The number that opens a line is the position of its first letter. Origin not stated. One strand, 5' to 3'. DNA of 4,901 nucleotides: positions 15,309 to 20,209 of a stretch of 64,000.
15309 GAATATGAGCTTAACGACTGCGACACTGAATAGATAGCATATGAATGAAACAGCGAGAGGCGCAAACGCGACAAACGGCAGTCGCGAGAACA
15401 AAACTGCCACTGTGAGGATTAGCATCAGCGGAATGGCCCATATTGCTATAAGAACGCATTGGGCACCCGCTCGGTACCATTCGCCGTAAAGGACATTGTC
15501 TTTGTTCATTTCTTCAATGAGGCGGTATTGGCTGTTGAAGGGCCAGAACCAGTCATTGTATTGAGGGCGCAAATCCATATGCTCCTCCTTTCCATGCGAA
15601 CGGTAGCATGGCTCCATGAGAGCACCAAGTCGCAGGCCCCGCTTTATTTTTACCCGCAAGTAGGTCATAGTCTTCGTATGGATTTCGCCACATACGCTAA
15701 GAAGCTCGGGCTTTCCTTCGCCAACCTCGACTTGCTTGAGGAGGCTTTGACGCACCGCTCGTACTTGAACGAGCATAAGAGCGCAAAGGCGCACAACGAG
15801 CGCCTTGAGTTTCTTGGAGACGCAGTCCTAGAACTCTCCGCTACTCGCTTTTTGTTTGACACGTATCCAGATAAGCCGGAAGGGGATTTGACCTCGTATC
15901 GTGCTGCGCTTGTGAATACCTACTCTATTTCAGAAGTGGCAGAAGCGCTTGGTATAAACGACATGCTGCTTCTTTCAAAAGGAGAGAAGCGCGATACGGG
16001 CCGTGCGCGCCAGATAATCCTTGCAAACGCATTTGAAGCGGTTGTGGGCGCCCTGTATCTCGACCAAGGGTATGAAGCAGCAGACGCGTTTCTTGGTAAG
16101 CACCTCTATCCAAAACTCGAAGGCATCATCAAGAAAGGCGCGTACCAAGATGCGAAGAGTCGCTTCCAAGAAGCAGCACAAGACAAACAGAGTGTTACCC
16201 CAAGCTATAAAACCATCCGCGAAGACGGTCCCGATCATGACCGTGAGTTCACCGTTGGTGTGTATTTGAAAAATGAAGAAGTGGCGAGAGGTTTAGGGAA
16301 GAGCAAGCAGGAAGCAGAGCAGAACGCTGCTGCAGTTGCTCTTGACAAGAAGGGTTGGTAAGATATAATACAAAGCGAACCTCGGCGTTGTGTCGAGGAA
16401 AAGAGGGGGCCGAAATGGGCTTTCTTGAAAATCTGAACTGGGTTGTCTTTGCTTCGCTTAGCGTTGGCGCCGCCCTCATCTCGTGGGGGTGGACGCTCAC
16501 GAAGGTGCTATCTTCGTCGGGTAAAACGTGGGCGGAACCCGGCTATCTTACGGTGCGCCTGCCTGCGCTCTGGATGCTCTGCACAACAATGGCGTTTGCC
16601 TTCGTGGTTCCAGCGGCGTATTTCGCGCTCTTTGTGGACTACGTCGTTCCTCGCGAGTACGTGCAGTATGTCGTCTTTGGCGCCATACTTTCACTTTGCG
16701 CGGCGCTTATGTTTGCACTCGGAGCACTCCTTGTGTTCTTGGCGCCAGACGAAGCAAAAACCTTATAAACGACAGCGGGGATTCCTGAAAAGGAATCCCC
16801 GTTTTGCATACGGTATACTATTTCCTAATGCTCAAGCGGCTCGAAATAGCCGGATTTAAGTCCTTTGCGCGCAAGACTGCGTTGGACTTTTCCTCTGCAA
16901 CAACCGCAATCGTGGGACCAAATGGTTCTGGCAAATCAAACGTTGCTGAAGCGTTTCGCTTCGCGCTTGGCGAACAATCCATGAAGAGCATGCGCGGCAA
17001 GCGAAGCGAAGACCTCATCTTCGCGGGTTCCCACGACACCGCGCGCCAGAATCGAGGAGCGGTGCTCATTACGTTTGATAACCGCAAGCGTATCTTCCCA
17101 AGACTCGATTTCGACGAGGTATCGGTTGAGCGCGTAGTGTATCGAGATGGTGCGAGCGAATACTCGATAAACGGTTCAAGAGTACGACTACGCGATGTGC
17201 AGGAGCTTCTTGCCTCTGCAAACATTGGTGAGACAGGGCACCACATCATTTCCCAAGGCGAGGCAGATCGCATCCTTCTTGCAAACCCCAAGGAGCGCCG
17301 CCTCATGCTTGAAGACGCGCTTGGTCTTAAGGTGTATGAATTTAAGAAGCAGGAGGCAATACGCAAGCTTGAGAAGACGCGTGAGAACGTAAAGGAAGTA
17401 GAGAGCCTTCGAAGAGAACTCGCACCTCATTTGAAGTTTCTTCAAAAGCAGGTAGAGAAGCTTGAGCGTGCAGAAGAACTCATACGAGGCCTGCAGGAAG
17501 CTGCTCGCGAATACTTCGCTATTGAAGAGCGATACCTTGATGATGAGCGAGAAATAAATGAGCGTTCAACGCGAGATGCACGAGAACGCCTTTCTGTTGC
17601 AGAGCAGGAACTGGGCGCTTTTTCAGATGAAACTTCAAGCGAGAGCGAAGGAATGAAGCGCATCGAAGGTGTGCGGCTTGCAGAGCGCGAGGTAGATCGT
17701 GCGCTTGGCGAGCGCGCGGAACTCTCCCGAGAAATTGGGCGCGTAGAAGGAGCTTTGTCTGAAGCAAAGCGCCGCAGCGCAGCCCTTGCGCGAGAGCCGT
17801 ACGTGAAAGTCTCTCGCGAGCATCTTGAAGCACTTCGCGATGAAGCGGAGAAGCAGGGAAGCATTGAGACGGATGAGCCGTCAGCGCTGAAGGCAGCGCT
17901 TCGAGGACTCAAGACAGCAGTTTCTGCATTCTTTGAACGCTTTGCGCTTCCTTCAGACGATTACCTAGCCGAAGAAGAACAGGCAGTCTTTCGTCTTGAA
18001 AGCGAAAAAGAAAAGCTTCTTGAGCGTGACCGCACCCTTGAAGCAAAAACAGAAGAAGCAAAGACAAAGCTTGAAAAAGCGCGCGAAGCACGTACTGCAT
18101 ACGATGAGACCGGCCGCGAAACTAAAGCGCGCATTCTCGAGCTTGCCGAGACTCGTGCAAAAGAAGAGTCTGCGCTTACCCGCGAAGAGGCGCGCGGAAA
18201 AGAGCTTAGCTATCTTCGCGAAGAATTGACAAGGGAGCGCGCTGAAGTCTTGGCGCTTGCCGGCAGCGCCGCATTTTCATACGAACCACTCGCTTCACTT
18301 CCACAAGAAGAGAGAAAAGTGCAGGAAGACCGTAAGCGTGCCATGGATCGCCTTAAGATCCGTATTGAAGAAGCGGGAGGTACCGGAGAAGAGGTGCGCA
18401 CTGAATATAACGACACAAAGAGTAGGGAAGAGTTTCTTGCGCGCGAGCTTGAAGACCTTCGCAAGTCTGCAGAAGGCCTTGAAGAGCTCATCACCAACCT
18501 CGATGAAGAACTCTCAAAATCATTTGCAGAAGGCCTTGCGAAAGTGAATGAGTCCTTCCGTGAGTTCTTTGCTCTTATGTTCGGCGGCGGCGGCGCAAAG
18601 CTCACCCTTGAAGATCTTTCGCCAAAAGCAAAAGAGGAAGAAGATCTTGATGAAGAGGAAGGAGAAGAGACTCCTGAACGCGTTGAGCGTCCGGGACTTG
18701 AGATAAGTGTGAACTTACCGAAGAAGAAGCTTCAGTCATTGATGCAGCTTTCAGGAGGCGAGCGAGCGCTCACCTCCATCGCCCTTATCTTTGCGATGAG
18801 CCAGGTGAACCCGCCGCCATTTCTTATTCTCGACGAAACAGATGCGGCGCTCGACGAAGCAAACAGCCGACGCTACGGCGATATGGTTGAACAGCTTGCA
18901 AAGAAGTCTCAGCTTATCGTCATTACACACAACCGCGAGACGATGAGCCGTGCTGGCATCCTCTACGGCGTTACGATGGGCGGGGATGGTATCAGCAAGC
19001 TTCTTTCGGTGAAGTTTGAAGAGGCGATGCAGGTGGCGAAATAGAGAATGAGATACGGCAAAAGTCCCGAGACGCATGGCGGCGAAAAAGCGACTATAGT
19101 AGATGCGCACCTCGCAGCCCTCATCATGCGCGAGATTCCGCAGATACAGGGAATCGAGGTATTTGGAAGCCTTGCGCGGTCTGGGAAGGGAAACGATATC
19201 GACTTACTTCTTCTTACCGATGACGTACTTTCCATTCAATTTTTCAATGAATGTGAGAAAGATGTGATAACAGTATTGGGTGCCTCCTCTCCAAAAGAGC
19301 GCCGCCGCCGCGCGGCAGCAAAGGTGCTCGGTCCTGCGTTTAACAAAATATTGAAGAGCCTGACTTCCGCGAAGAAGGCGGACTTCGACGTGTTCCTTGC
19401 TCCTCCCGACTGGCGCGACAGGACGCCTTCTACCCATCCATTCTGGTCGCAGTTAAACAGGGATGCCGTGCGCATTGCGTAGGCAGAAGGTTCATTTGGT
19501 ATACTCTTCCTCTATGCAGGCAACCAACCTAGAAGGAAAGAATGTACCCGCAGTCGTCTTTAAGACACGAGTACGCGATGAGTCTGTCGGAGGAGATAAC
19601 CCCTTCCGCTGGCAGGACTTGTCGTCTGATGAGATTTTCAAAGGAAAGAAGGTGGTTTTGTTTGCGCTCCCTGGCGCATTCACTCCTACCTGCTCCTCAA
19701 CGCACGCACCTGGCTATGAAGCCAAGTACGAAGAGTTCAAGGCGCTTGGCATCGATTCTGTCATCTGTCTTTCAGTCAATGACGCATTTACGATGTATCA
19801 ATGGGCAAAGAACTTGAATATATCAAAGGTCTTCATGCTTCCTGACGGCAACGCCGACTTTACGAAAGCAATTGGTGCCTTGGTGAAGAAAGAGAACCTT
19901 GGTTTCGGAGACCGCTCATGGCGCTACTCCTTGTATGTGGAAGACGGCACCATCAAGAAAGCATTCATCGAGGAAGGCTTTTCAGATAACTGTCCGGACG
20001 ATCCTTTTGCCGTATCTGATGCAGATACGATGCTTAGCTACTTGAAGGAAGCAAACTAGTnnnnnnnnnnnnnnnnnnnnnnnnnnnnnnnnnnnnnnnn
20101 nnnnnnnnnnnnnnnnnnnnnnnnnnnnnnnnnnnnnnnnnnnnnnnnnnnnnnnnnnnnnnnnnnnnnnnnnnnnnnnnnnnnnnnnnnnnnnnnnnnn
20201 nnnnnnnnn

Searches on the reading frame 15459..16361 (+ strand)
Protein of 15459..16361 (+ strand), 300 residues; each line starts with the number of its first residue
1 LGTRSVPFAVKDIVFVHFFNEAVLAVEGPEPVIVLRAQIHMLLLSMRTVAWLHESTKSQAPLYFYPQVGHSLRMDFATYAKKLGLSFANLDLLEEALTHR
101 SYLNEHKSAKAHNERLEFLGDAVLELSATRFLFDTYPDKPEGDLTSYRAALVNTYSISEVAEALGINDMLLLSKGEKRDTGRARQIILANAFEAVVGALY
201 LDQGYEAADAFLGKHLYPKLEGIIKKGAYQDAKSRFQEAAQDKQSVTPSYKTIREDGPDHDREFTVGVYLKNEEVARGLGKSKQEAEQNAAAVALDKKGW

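Call 59: search_protein_families(library=pfam, proteins=[window:15459-16361:+], max_evalue=0.001)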
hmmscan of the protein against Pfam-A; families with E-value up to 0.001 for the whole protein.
window:15459-16361:+ (300 aa): 4 families
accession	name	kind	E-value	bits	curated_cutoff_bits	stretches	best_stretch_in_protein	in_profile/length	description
PF14622.11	Ribonucleas_3_3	-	2.2e-37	128.5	35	1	91-219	3-127/128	Ribonuclease-III-like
PF00636.31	Ribonuclease_3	-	5.6e-25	88.5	27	1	114-204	1-102/102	Ribonuclease III domain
PF00035.32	dsrm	-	7.4e-17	62.1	23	1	232-297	1-65/66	Double-stranded RNA binding motif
PF22935.1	RM44_endonuclase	-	3e-10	40.8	27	1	79-199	9-139/139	Large ribosomal subunit protein mL44, endonuclease domain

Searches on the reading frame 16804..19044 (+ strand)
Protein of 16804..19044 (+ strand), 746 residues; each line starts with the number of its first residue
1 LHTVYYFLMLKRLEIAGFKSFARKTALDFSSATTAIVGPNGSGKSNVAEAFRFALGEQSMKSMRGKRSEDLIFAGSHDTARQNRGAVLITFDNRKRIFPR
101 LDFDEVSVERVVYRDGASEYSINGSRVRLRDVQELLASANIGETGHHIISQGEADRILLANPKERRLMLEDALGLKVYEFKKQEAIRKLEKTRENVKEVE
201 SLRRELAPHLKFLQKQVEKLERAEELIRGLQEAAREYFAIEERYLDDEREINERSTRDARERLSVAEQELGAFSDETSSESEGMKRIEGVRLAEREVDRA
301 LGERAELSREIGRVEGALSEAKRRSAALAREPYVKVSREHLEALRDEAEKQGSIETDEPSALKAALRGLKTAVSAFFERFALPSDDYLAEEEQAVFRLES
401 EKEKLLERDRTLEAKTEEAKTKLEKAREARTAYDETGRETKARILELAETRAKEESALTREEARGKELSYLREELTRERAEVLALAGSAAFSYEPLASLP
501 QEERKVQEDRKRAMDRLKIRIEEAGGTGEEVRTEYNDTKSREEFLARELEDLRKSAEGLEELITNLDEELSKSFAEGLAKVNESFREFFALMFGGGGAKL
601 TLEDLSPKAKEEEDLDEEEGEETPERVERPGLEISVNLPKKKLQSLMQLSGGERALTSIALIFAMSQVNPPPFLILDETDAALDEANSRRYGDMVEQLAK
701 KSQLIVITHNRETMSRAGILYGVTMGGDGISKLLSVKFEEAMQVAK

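Call 24: search_protein_families(library=pfam, proteins=[window:16804-19044:+], max_evalue=0.001)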
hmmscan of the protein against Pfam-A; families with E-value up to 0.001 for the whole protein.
window:16804-19044:+ (746 aa): 6 families
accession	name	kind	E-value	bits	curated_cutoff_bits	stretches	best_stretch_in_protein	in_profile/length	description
PF02463.25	SMC_N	-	4e-67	226.3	40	1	9-731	1-219/220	RecF/RecN/SMC N terminal domain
PF13476.12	AAA_23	-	1.4e-17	65.4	27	1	12-232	1-195/201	AAA domain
PF13304.12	AAA_21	-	1e-12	49.2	27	2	34-57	2-25/304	AAA domain, putative AbiEii toxin, Type IV TA system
PF00005.33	ABC_tran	-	7.5e-12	46.5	25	1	32-161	12-121/137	ABC transporter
PF13175.12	AAA_15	-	1.6e-11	44.9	32.1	1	9-330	1-265/374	AAA ATPase domain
PF13555.12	AAA_29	-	0.00038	20.6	27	1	10-52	1-43/61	P-loop containing region of AAA domain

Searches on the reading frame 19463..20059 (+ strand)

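Call 24: search_protein_families(library=pfam, proteins=[window:19463-20059:+], max_evalue=0.001)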
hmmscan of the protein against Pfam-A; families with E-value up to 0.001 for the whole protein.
window:19463-20059:+ (198 aa): 2 families
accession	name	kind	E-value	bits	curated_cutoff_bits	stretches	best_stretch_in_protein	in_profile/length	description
PF08534.16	Redoxin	-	3.7e-27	95.4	26.6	1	51-172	19-136/148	Redoxin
PF00578.27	AhpC-TSA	-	6.4e-12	45.9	26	1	51-149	16-105/124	AhpC/TSA family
